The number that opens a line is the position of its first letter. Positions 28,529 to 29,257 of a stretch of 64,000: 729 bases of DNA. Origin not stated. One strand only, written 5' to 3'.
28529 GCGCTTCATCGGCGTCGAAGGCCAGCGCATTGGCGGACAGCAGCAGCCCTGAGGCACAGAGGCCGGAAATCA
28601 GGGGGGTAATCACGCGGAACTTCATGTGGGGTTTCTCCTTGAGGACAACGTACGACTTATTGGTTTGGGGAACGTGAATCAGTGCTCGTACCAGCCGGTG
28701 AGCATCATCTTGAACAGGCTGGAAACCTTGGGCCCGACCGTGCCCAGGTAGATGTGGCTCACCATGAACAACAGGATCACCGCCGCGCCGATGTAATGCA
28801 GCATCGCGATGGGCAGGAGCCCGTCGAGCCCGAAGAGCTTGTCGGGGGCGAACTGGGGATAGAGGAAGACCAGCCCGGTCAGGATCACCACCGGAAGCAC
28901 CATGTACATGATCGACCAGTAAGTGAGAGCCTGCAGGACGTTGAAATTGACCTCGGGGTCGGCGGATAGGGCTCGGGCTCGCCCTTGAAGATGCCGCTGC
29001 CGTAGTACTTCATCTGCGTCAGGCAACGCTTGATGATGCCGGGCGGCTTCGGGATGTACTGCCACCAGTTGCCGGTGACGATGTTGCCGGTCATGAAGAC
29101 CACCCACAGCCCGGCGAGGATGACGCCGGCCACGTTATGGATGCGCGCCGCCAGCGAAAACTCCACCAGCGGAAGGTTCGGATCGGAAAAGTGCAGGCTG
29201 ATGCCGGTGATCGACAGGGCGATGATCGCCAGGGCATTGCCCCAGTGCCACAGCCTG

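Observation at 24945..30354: One-operon electron conduit: MtoA/MtoB porin-cytochrome pair joined to a Cbc-like b-type + heptahaem c quinone module instead of CymA or a HiPIP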

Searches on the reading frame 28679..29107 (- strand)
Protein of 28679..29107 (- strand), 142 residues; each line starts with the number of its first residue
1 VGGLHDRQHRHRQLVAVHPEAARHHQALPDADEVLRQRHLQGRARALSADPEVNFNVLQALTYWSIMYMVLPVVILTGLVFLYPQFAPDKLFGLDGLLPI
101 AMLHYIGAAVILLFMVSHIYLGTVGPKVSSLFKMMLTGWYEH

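Call 42: list_cluster_members(proteins=[P0017, window:28679-29107:-, window:24945-27191:-])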
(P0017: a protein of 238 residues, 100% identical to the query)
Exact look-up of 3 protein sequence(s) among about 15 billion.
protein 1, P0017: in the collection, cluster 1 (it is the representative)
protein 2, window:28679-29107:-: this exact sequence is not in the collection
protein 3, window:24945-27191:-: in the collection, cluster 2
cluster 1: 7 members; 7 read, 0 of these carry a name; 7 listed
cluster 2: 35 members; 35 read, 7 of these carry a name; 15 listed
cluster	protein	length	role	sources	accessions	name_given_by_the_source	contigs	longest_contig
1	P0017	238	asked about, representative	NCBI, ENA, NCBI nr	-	-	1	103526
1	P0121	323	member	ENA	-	-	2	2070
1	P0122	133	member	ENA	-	-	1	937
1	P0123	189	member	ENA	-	-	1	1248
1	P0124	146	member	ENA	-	-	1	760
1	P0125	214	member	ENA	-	-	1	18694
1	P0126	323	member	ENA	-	-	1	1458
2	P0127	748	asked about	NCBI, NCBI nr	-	-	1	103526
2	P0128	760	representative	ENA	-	-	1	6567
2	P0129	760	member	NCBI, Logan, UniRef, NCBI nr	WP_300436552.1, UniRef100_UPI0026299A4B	MtrB/PioB family decaheme-associated outer membrane protein [Zoogloea sp.] | MtrB/PioB family decaheme-associated outer membrane protein n=1 Tax=Zoogloea sp. ...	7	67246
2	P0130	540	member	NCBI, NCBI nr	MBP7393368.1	MAG: MtrB/PioB family decaheme-associated outer membrane protein, partial [Zoogloea sp.] | MtrB/PioB family decaheme-associated outer membrane protein [Zoogloea sp.]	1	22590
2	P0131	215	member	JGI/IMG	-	hypothetical protein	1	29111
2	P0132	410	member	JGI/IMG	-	MtrB/PioB family decaheme-associated outer membrane protein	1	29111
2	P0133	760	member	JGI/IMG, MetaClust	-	\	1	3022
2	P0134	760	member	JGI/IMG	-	MtrB/PioB family decaheme-associated outer membrane protein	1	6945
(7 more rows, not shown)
